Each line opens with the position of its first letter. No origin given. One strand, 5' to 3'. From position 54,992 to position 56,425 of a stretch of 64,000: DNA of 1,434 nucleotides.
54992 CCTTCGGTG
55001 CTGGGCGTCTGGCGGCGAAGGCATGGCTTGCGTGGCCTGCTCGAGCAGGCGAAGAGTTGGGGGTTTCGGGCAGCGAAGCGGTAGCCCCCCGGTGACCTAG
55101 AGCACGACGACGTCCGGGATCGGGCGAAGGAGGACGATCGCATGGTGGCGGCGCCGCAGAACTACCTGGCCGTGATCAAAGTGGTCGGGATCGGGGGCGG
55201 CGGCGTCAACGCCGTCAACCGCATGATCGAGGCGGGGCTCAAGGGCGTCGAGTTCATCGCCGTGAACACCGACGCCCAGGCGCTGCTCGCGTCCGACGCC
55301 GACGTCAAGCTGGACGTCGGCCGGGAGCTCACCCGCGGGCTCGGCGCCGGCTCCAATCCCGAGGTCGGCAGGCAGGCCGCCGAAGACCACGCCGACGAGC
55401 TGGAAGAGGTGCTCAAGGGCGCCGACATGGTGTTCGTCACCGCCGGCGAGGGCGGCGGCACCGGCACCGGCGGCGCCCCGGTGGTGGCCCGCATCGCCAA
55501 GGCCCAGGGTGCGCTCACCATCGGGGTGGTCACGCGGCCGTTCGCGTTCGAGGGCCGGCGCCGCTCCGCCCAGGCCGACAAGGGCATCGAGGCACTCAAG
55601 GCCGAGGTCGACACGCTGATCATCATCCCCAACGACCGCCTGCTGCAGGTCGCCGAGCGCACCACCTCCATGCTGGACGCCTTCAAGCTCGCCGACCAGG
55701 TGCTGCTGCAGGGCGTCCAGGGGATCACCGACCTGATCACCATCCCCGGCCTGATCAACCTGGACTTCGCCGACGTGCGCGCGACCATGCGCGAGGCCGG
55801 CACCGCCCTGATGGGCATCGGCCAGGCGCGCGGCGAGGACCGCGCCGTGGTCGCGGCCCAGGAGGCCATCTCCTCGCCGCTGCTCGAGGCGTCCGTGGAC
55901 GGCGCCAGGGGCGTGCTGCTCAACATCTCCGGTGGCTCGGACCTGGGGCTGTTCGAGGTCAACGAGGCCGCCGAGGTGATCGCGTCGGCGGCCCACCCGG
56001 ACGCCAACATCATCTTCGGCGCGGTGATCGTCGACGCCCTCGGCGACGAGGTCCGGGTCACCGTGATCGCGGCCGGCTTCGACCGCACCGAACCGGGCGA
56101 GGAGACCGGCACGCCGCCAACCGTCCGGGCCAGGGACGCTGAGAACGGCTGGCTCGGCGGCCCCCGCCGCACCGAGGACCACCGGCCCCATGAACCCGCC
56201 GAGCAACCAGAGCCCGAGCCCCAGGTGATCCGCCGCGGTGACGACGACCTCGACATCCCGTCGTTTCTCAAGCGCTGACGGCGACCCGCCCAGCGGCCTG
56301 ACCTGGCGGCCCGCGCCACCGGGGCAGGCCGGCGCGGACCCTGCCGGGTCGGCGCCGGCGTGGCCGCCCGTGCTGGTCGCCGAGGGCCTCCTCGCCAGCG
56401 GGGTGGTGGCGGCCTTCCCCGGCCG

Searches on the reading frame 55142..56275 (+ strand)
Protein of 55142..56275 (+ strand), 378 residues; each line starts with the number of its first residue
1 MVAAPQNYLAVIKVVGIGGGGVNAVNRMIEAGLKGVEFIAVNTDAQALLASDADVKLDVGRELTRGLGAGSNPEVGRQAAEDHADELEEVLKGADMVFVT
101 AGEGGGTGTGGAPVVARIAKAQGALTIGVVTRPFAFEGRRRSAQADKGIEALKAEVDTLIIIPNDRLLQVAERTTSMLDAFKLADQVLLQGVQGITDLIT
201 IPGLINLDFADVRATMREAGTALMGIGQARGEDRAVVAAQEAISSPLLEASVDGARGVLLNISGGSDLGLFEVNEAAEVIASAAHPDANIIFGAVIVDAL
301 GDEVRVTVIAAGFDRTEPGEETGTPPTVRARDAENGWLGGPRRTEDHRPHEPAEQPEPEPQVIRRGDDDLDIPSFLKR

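Call 16: find_encoding_contigs(protein=window:55142-56275:+, flank=10000, max_places=6)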
Protein window:55142-56275:+ (378 aa): 1 contig read that carries it; 1 place shown.
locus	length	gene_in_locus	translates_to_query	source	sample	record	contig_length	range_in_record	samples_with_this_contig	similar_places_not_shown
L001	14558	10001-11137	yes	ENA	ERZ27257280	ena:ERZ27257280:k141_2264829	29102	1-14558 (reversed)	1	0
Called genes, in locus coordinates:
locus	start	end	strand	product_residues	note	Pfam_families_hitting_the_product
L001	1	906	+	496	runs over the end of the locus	PF01225:Mur_ligase, PF08245:Mur_ligase_M, PF02875:Mur_ligase_C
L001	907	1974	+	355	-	PF00953:Glycos_transf_4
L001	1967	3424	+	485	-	PF21799:MurD-like_N, PF08245:Mur_ligase_M, PF02875:Mur_ligase_C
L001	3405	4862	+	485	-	PF01098:FTSW_RODA_SPOVE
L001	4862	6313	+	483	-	PF03033:Glyco_transf_28, PF04101:Glyco_tran_28_C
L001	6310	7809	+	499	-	PF01225:Mur_ligase, PF08245:Mur_ligase_M, PF02875:Mur_ligase_C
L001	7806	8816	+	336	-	PF01565:FAD_binding_4, PF02873:MurB_C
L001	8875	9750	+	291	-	PF08478:POTRA_1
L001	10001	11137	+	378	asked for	PF00091:Tubulin, PF12327:FtsZ_C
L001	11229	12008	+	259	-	PF02578:Cu-oxidase_4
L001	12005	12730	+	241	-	PF01168:Ala_racemase_N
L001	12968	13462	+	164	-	PF04472:SepF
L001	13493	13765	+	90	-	PF02325:CCB3_YggT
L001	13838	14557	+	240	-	?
